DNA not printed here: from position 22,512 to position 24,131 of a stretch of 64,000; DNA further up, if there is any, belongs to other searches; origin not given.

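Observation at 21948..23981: Unassigned dihaem c-type cytochrome co-transcribed with a NapC/NirT tetrahaem quinol dehydrogenase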

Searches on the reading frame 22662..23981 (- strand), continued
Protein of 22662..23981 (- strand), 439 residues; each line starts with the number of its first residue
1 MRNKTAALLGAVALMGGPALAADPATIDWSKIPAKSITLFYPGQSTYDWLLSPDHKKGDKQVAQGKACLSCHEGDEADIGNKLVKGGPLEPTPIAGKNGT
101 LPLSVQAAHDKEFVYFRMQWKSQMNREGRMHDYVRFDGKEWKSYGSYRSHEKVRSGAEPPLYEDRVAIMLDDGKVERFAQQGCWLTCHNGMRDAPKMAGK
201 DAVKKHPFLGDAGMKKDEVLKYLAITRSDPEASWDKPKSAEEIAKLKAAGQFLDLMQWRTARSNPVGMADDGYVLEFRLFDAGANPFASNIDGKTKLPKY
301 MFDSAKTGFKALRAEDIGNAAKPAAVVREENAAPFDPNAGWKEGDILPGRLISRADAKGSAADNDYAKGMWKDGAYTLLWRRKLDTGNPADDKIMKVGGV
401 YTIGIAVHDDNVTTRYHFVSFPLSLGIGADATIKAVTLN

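Call 56: search_protein_families(library=pfam, proteins=[L009:2272-3684:+, L011:2064-3458:+, L009:6290-7696:-, L009:7883-9727:+, P0250, P0137, P0190, P0147, P0168, P0148], max_evalue=0.0001)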
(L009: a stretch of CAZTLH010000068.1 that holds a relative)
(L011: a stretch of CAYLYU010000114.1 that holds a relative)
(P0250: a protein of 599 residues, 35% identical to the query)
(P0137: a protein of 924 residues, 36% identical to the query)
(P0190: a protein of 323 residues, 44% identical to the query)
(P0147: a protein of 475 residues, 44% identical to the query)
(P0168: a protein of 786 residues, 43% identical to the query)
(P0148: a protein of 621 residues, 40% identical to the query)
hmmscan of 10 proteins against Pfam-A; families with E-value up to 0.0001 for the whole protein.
L009:2272-3684:+ (470 aa): 9 families
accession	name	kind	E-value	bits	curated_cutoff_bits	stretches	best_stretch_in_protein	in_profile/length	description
PF00158.32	Sigma54_activat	-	1.6e-66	223.5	20.2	1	161-326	2-167/168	Sigma-54 interaction domain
PF00072.30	Response_reg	-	8.5e-25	87.5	30.2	1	21-131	1-110/111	Response regulator receiver domain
PF25601.1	AAA_lid_14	-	2.2e-21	75.9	27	1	332-412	1-81/87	AAA+ ATPase lid domain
PF14532.12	Sigma54_activ_2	-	2.2e-20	73.7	25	1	161-331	1-138/138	Sigma-54 interaction domain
PF02954.25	HTH_8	-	1.5e-10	41.1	22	1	427-466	2-41/42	Bacterial regulatory protein, Fis family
PF07728.20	AAA_5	-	1e-07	32.5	22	1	184-302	2-123/139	AAA domain (dynein-related subfamily)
PF01078.27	Mg_chelatase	-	4.7e-07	29.9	20.3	1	184-304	25-160/207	Magnesium chelatase, subunit ChlI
PF00004.35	AAA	-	4.4e-06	27.6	21.2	1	184-305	1-111/131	ATPase family associated with various cellular activities (AAA)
PF07726.17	AAA_3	-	7.3e-05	23.1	27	0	184-305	2-114/131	ATPase family associated with various cellular activities (AAA)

L011:2064-3458:+ (464 aa): 7 families
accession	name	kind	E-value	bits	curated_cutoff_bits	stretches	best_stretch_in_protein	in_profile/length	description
PF00158.32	Sigma54_activat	-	1.9e-65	220.1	20.2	1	155-322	2-168/168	Sigma-54 interaction domain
PF00072.30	Response_reg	-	5.2e-24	85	30.2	1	15-125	1-110/111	Response regulator receiver domain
PF25601.1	AAA_lid_14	-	2.1e-22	79.2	27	1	328-405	2-79/87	AAA+ ATPase lid domain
PF14532.12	Sigma54_activ_2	-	6.2e-20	72.3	25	1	155-326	1-138/138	Sigma-54 interaction domain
PF02954.25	HTH_8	-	3.3e-09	36.8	22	1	421-461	2-42/42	Bacterial regulatory protein, Fis family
PF07728.20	AAA_5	-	2.1e-08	34.7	22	1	178-298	2-124/139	AAA domain (dynein-related subfamily)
PF00004.35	AAA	-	6.4e-07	30.3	21.2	1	178-312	1-127/131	ATPase family associated with various cellular activities (AAA)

L009:6290-7696:- (468 aa): 4 families
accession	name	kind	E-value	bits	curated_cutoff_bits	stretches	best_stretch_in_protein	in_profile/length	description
PF00590.25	TP_methylase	-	7.9e-55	186.5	27.8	1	221-430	2-211/212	Tetrapyrrole (Corrin/Porphyrin) Methylases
PF13241.12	NAD_binding_7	-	4.4e-30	104.8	22.1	1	6-116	1-104/104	Putative NAD(P)-binding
PF10414.14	CysG_dimeriser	-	6.7e-20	71.1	23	1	151-207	1-57/58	Sirohaem synthase dimerisation region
PF14824.11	Sirohm_synth_M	-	4.3e-09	36.1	25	1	120-147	1-28/28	Sirohaem biosynthesis protein central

L009:7883-9727:+ (614 aa): 2 families
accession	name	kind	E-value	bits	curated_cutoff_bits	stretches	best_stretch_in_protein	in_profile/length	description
PF01314.23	AFOR_C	-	6.5e-126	421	27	1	219-605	2-385/385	Aldehyde ferredoxin oxidoreductase, domains 2 & 3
PF02730.20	AFOR_N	-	5.7e-75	251.9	29.8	1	5-204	1-198/199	Aldehyde ferredoxin oxidoreductase, N-terminal domain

P0250 (599 aa): 4 families
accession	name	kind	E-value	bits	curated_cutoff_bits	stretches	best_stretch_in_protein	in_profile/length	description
PF03264.19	Cytochrom_NNT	-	1.3e-69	233.9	24.1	1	27-188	12-172/174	NapC/NirT cytochrome c family, N-terminal region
PF09459.16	EB_dh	-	2.7e-31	109.9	33.3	1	332-579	14-235/236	Ethylbenzene dehydrogenase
PF14522.11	Cytochrome_C7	-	8.2e-07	29.2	24.8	0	140-190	12-58/67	Cytochrome c7 and related cytochrome c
PF22113.1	Mtrc-MtrF_II-IV_dom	-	4.6e-06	26.7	30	0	54-189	9-136/176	Outer membrane cytochrome MtrC/MtrF-like, domains II/IV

P0137 (924 aa): 3 families
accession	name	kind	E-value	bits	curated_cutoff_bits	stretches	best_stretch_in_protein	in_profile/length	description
PF03264.19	Cytochrom_NNT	-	5e-71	238.4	24.1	1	24-185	12-172/174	NapC/NirT cytochrome c family, N-terminal region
PF09459.16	EB_dh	-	5.2e-66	223.5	33.3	2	296-575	13-236/236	Ethylbenzene dehydrogenase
PF14522.11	Cytochrome_C7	-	2.6e-06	27.6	24.8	0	137-186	12-57/67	Cytochrome c7 and related cytochrome c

P0190 (323 aa): 1 family
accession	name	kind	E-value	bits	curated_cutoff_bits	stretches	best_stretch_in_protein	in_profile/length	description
PF09459.16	EB_dh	-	3.4e-35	122.6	33.3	1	36-303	2-234/236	Ethylbenzene dehydrogenase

P0147 (475 aa): 1 family
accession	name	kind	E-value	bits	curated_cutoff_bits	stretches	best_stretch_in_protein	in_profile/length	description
PF09459.16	EB_dh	-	2.9e-49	168.7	33.3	1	45-359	28-236/236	Ethylbenzene dehydrogenase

P0168 (786 aa): 8 families
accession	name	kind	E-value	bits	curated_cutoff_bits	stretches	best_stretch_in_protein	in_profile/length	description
PF09459.16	EB_dh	-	1.1e-37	130.7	33.3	1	356-629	29-236/236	Ethylbenzene dehydrogenase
PF09098.15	Dehyd-heme_bind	-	3.3e-31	108.6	25.2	1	282-351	2-77/167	Quinohemoprotein amine dehydrogenase A, alpha subunit, haem binding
PF13442.11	Cytochrome_CBB3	-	1.9e-14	54.1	27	0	218-273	4-68/68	Cytochrome C oxidase, cbb3-type, subunit III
PF22113.1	Mtrc-MtrF_II-IV_dom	-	9.3e-09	35.5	30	0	32-177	26-135/176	Outer membrane cytochrome MtrC/MtrF-like, domains II/IV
PF00034.26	Cytochrom_C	-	1.9e-07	32.7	21.3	0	155-175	3-23/90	Cytochrome c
PF14537.11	Cytochrom_c3_2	-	6e-06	27.1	25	0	681-714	46-77/79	Cytochrome c3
PF10643.14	Cytochrome-c551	-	3.9e-05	23.7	27.1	0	286-340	157-216/216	Photosystem P840 reaction-centre cytochrome c-551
PF02167.20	Cytochrom_C1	-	4.2e-05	23.8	22.8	0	93-132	18-55/219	Cytochrome C1 family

P0148 (621 aa): 2 families
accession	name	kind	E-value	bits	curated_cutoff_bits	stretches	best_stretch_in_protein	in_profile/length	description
PF09459.16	EB_dh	-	1.5e-36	127.1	33.3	1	209-601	3-235/236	Ethylbenzene dehydrogenase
PF13442.11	Cytochrome_CBB3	-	3e-11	43.9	27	1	78-145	3-68/68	Cytochrome C oxidase, cbb3-type, subunit III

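Call 67: search_solved_structures(query=A4, max_evalue=10, show_alignments=4)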
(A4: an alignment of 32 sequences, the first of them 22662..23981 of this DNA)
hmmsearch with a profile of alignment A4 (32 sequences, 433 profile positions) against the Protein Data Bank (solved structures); distinct sequences matched with E-value up to 10: 5.
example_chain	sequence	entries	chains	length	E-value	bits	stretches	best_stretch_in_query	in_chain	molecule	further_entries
2ivf_C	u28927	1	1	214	3.2e-08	35.8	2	342-398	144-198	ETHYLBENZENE DEHYDROGENASE GAMMA-SUBUNIT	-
7b04_C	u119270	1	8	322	6.5e-08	34.8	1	344-397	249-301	Nitrite oxidoreductase subunit C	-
9l08_A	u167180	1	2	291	0.0067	18.3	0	53-87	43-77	Covalently Connected Cytochrome c555 trimer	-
1e8e_A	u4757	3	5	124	0.34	12.7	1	63-90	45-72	CYTOCHROME C'' | CYTOCHROME C""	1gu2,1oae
5ayq_A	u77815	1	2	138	1.4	10.6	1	92-174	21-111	Sodium channel subunit beta-4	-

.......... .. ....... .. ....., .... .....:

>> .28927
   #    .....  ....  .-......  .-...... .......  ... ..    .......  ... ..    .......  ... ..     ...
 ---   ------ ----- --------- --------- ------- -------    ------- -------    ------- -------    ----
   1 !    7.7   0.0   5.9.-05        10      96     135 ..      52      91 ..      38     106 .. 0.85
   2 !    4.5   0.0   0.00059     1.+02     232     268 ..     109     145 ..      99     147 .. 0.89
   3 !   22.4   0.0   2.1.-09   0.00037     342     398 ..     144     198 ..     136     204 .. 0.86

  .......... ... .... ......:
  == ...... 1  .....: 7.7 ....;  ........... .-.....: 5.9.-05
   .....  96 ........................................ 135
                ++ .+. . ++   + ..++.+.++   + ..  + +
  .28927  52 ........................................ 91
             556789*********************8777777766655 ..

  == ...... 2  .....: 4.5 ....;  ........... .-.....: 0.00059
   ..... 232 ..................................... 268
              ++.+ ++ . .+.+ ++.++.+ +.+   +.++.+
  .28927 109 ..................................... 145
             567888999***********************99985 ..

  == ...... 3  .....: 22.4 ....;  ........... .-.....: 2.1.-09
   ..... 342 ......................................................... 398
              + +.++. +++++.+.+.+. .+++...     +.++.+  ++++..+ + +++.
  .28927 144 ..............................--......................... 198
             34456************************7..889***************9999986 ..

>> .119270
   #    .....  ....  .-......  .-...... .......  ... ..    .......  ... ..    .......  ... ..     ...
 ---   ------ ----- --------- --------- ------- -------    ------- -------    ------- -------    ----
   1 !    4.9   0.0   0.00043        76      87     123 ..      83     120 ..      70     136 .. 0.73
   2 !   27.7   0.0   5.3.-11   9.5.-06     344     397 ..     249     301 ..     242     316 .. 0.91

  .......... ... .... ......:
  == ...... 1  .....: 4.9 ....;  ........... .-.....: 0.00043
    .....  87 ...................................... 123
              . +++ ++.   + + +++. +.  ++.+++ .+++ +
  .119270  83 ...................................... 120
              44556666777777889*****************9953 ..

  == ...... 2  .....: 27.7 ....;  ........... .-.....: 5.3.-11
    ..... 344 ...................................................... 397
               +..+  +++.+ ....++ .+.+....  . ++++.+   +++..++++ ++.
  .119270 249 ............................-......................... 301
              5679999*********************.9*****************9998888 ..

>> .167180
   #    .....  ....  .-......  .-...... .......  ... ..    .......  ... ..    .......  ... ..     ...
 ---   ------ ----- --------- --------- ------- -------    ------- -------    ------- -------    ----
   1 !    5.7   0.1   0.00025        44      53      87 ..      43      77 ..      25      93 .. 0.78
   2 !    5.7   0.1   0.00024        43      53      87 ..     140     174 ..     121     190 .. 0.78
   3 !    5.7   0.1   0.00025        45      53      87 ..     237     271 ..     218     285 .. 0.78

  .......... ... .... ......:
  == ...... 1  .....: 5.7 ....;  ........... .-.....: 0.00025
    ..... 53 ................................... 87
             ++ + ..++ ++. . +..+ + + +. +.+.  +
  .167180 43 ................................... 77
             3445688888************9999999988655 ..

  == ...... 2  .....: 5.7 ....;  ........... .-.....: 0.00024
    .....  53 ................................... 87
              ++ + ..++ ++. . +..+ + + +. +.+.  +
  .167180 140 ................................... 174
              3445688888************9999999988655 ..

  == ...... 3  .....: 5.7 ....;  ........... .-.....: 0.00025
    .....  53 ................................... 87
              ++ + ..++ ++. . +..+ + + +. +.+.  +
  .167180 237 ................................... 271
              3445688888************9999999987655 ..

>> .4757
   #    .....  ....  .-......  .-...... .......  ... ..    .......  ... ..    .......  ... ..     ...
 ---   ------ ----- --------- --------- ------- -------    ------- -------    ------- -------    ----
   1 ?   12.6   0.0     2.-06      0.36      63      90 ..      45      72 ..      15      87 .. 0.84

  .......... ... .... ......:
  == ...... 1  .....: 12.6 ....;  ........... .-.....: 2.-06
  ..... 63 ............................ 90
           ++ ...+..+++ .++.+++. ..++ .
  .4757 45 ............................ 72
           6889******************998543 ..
